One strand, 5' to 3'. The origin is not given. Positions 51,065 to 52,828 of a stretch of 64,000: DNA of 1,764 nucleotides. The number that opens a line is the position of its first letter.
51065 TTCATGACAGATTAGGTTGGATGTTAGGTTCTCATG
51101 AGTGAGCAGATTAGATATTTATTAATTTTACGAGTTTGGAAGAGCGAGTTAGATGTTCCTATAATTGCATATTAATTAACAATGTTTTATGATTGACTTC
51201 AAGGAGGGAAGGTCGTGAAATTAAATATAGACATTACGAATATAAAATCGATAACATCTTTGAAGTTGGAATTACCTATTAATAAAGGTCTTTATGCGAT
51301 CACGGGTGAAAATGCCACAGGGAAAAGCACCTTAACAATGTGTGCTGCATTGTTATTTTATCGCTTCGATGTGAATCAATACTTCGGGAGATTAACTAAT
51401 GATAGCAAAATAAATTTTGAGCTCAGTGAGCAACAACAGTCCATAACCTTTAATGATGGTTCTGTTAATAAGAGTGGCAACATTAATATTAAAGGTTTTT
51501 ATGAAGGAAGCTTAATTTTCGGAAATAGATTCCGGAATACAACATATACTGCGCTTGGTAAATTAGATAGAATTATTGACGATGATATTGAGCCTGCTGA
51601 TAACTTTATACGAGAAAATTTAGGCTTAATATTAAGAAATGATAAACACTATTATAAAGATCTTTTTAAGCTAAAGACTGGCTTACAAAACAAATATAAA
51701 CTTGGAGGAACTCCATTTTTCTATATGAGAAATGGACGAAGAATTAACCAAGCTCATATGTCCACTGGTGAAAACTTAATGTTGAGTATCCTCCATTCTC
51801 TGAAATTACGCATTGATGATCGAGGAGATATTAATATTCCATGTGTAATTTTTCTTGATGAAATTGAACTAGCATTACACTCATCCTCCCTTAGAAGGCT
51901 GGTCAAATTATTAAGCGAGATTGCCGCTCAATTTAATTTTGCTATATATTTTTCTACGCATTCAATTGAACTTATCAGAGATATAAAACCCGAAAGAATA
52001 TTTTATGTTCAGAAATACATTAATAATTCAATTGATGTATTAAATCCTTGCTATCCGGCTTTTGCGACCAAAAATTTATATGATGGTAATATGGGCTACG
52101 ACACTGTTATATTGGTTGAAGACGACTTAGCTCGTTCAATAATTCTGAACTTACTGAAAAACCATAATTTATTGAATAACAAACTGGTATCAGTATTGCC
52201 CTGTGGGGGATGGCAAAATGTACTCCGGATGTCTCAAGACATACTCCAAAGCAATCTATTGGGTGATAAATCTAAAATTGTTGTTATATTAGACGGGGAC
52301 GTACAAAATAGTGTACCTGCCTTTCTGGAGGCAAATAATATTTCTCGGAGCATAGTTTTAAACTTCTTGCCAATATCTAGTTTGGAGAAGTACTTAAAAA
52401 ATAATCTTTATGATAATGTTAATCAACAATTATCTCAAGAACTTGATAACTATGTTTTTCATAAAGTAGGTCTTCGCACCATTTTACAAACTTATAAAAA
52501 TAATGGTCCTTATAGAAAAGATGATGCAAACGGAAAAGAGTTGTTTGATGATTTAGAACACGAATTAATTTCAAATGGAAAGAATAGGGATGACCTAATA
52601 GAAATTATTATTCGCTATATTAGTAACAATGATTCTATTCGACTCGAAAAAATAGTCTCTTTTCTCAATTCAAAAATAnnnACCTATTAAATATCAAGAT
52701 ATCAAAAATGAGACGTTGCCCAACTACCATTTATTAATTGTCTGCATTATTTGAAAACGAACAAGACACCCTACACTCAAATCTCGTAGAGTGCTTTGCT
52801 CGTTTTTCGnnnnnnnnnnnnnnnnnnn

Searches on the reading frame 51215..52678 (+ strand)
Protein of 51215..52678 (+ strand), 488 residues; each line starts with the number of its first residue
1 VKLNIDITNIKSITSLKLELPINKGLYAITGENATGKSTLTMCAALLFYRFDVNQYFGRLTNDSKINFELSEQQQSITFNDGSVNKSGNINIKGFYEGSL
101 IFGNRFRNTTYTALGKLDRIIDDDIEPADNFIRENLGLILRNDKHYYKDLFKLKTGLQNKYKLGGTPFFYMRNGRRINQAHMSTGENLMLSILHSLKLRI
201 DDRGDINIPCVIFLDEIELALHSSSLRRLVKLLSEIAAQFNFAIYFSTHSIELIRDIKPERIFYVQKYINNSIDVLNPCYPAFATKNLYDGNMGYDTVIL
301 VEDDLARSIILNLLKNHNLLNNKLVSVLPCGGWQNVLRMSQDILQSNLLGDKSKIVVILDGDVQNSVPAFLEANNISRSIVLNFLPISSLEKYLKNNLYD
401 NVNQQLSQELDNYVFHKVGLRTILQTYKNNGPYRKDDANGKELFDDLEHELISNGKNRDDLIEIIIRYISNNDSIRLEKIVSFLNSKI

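Call 3: search_protein_families(library=pfam, proteins=[window:51215-52678:+], max_evalue=0.1)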
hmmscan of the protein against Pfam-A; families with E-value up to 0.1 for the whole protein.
window:51215-52678:+ (488 aa): 7 families
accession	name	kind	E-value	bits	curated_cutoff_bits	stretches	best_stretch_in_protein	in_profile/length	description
PF13304.12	AAA_21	-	3.5e-10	40.9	27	2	135-254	220-303/304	AAA domain, putative AbiEii toxin, Type IV TA system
PF13175.12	AAA_15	-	2.2e-08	34.6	32.1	1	126-254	265-374/374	AAA ATPase domain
PF02463.25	SMC_N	-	1.1e-06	28.7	40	1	4-48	4-46/220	RecF/RecN/SMC N terminal domain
PF13476.12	AAA_23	-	1.4e-05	26.3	27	1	5-91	2-97/201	AAA domain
PF13401.12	AAA_22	-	0.013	16.3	27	0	24-41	5-22/130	AAA domain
PF13555.12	AAA_29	-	0.023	14.9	27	1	20-41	17-39/61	P-loop containing region of AAA domain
PF20469.4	OLD-like_TOPRIM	-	0.095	13.7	23.2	0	296-362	4-67/67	Overcoming lysogenization defect protein-like, TOPRIM domain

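Call 4: search_protein_families(library=padloc, proteins=[window:51215-52678:+], max_evalue=0.1)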
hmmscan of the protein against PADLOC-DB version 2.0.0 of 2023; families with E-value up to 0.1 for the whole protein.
window:51215-52678:+ (488 aa): 64 families (the best 25 are shown)
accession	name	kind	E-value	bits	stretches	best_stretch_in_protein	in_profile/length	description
PDLC02914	ATPase-Toprim_I-B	-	5.7e-39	132.5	1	1-405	1-388/443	-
PDLC04149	HEC-04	-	9.9e-16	55.4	1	207-404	230-410/494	-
PDLC02980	AriA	-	9e-14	50.1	2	118-254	191-303/304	-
PDLC00305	PtuA1|PtuA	-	4.4e-13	47.3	2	4-118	5-124/392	AAA ATPase domain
PDLC00271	PtuA1|PtuA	-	1.3e-12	46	2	171-268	236-336/421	AAA ATPase domain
PDLC04135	mad3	-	1.4e-12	45.9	2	4-118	4-110/374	mads_3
PDLC02335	AbiLi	-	1.3e-10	38.9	1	3-271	51-256/326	AbiLi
PDLC04176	HEC-01A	-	9.4e-10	36.4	2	175-267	249-334/371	-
PDLC04175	HEC-01A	-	3.5e-09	34.2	2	208-271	268-329/363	-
PDLC03878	NsnB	-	4.1e-09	34.7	2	173-258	208-285/345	-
PDLC00284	PtuA1|PtuA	-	5e-09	33.5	1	174-278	352-459/545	AAA ATPase domain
PDLC04607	PDC-M38A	-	8.3e-09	32.3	1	211-255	624-668/715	-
PDLC02913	ATPase_I-A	-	2e-08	31.8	2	168-270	318-420/508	-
PDLC02979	AriA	-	2.5e-08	32.1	2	137-253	264-372/373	-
PDLC04178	HEC-01A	-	6e-08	30.1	1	175-267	258-346/399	-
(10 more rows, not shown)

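Call 5: search_protein_families(library=ncbifam, proteins=[window:51215-52678:+], max_evalue=0.1)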
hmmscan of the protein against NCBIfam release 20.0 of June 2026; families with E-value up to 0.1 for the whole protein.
window:51215-52678:+ (488 aa): 19 families
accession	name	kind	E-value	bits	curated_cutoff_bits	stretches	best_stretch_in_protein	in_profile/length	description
NF041760.1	PtuA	equivalog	2.8e-08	33.1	500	1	172-278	335-444/524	retron Ec78 anti-phage system effector ATPase PtuA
TIGR01978.1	sufC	equivalog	3.1e-06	26.8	212.8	1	130-265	96-218/243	Fe-S cluster assembly ATPase SufC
TIGR00611.2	recf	equivalog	0.00016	20.9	172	1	4-40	3-37/339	DNA replication/repair protein RecF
NF010171.0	PRK13652.1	equivalog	0.00033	19.9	476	1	209-258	156-205/277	cobalt transporter ATP-binding subunit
TIGR02314.1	ABC_MetN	equivalog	0.00033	19.8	499.7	1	209-257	159-207/343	methionine ABC transporter ATP-binding protein MetN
NF045487.1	ASRP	equivalog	0.00033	19.4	300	1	18-48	8-38/593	archaea-specific SMC-related protein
NF045780.1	TrlF_fam_ATP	equivalog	0.0011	17.8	350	1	5-91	290-386/944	TrlF family AAA-like ATPase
NF007601.2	PRK10247.1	equivalog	0.003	17.1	292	0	208-256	149-197/204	iron efflux ABC transporter ATP-binding subunit FetA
NF040873.1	AztA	equivalog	0.0039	16.8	220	0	25-44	19-38/191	zinc ABC transporter ATP-binding protein AztA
TIGR00972.1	3a0107s01c2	equivalog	0.0052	16.1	343.2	0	209-269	163-221/248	phosphate ABC transporter ATP-binding protein PstB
TIGR04520.1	ECF_ATPase_1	equivalog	0.0066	15.9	315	0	18-44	21-48/269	energy-coupling factor transporter ATPase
TIGR03864.1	PQQ_ABC_ATP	hypoth_equivalog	0.0076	15.7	302.25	0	203-255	145-197/236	ABC transporter, ATP-binding subunit, PQQ-dependent alcohol dehydrogenase system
NF008449.1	PRK11300.1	equivalog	0.014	14.7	362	0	203-266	166-228/255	high-affinity branched-chain amino acid ABC transporter ATP-binding protein LivG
TIGR02211.1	LolD_lipo_ex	equivalog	0.018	14.6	307.75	0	203-258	154-209/221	lipoprotein-releasing ABC transporter ATP-binding protein LolD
TIGR04521.1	ECF_ATPase_2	equivalog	0.018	14.1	330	0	209-256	163-210/279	energy-coupling factor transporter ATPase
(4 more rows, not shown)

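Call 82: search_solved_structures(query=window:51215-52678:+, max_evalue=0.01)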
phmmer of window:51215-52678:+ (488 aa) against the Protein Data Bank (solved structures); distinct sequences matched with E-value up to 0.01: 0.
